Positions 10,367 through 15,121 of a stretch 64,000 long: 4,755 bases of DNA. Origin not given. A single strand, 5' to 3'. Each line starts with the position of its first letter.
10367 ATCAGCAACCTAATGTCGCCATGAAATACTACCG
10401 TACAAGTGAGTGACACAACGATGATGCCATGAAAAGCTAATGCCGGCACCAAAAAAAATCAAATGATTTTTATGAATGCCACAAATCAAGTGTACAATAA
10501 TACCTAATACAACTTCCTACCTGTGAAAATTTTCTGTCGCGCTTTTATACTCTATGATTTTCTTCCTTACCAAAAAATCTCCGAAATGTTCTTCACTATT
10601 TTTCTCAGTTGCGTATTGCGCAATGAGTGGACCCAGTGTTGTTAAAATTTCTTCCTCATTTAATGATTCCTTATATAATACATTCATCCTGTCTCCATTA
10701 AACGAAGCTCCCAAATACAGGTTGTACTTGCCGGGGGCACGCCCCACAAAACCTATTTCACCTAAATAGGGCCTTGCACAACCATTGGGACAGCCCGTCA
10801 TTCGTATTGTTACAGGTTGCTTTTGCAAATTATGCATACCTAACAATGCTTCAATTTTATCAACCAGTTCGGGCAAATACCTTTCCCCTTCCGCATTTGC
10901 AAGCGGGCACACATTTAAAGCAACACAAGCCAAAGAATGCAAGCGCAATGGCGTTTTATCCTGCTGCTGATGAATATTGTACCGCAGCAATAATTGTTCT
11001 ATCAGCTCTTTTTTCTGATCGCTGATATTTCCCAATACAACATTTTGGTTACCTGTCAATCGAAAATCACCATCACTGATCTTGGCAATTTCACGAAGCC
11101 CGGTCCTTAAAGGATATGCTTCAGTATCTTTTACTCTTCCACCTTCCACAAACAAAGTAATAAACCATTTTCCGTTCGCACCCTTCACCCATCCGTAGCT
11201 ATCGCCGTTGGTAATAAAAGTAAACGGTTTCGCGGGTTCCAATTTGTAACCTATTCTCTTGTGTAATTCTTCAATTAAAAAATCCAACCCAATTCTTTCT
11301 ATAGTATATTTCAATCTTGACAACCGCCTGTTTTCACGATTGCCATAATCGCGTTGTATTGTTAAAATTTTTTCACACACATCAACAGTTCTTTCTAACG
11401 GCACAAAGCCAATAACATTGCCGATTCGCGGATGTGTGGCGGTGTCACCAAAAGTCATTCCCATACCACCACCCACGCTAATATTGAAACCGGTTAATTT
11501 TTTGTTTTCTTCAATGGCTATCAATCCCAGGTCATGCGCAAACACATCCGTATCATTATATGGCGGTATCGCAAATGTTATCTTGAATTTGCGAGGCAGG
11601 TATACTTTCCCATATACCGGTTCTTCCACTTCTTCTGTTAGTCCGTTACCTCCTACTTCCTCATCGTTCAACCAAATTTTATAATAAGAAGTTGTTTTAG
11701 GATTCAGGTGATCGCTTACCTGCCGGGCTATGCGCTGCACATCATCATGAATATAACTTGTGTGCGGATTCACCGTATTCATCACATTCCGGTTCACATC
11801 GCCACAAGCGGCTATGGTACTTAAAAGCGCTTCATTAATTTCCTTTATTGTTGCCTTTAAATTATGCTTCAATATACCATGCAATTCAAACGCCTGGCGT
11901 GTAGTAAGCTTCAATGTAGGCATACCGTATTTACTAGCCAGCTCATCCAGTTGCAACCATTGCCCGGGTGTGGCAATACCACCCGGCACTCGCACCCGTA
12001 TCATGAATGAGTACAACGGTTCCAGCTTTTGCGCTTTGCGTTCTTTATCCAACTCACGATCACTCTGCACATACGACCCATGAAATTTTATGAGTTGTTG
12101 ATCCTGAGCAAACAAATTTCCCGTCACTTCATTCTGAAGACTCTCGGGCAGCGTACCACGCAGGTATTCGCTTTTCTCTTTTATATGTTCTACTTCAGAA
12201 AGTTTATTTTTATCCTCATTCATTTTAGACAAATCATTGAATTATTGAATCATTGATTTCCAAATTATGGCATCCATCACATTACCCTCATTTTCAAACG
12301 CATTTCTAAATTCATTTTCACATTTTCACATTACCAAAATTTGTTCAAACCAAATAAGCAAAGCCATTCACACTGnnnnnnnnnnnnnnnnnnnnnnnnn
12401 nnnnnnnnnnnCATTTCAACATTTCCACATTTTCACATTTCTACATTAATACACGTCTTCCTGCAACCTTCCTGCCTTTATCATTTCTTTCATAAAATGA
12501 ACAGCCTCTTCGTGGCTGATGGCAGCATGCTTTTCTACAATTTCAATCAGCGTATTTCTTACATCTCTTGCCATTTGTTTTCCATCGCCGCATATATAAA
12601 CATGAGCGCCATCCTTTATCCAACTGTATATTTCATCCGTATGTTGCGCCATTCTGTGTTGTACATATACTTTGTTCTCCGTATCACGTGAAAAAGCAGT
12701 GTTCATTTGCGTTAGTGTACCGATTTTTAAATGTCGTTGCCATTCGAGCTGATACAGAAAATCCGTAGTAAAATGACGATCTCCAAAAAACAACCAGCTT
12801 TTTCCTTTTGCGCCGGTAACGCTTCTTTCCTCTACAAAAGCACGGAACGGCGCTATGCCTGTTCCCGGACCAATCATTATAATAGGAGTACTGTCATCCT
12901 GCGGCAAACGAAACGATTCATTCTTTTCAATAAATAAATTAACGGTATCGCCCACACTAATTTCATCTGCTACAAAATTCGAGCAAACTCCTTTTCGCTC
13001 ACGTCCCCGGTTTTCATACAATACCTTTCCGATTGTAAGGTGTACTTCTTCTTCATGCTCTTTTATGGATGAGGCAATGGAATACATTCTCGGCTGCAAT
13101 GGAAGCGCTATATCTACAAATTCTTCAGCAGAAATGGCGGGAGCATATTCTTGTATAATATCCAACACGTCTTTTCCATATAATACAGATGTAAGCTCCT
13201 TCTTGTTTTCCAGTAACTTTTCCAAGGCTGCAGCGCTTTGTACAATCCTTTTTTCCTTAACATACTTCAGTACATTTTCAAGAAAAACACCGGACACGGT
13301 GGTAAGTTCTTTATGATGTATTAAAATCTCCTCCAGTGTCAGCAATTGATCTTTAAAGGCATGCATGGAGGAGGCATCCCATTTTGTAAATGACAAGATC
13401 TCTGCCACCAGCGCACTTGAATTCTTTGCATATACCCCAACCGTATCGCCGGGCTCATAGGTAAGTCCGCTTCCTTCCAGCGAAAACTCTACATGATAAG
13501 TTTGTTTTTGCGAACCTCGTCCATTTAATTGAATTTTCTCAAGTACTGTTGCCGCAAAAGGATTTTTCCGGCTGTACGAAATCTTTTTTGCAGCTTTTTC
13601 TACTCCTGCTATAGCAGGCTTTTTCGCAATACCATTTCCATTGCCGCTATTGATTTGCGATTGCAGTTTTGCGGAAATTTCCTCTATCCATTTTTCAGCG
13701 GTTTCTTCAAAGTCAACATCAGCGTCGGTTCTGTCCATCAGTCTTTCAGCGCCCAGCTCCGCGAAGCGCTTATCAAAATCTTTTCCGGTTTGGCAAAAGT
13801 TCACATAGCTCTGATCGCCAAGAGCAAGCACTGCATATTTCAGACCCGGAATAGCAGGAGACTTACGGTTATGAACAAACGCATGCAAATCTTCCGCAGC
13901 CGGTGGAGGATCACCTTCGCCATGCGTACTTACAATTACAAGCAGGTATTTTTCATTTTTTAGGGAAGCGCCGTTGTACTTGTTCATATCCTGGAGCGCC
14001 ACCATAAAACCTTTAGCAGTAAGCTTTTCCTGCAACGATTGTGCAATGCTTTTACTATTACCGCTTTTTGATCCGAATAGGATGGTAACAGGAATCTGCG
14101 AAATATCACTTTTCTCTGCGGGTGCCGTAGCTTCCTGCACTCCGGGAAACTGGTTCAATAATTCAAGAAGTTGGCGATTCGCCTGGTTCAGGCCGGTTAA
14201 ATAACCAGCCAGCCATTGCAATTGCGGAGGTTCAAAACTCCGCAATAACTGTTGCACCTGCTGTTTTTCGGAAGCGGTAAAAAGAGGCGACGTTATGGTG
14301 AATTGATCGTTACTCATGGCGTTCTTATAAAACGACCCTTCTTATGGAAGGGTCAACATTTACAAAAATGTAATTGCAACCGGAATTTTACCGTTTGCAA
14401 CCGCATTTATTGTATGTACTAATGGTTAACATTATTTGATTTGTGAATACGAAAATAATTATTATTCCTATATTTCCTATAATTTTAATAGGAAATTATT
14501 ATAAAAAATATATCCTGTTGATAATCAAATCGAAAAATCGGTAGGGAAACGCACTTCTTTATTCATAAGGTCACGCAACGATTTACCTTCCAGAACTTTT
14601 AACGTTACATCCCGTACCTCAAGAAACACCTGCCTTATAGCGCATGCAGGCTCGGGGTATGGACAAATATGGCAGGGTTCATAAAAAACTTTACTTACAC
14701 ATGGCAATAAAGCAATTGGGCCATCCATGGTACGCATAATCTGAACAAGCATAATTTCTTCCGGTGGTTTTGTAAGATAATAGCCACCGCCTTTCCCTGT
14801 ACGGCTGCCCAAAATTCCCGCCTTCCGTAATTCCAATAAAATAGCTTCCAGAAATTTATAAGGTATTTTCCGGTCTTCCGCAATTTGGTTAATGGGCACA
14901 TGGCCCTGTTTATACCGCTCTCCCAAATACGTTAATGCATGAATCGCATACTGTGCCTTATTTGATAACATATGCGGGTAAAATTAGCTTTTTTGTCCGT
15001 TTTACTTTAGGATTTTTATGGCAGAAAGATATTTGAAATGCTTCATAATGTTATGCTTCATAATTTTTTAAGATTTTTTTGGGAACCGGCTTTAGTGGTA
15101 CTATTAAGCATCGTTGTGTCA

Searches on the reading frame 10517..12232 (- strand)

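Call 67: search_protein_families(library=pfam, proteins=[window:10517-12232:-], max_evalue=0.00001)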
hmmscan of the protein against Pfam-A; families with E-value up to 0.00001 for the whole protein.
window:10517-12232:- (571 aa): 2 families
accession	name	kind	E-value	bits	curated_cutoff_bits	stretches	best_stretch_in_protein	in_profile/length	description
PF01077.27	NIR_SIR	-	1.9e-43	148.1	27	1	173-329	7-156/158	Nitrite and sulphite reductase 4Fe-4S domain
PF03460.22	NIR_SIR_ferr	-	2.6e-28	98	24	2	75-135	8-69/69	Nitrite/Sulfite reductase ferredoxin-like half domain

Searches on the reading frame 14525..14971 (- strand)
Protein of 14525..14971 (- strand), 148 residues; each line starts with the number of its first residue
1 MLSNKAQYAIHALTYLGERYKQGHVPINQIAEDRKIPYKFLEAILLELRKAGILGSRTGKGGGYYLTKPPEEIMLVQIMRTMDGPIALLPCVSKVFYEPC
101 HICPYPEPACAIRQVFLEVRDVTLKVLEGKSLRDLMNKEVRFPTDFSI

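Call 55: search_protein_families(library=pfam, proteins=[window:14525-14971:-], max_evalue=0.001)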
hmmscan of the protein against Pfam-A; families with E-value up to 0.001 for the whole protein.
window:14525-14971:- (148 aa): 1 family
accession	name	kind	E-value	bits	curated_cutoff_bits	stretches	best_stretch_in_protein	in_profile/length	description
PF02082.26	Rrf2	-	9.3e-34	116.9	30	1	2-137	1-131/132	Iron-dependent Transcriptional regulator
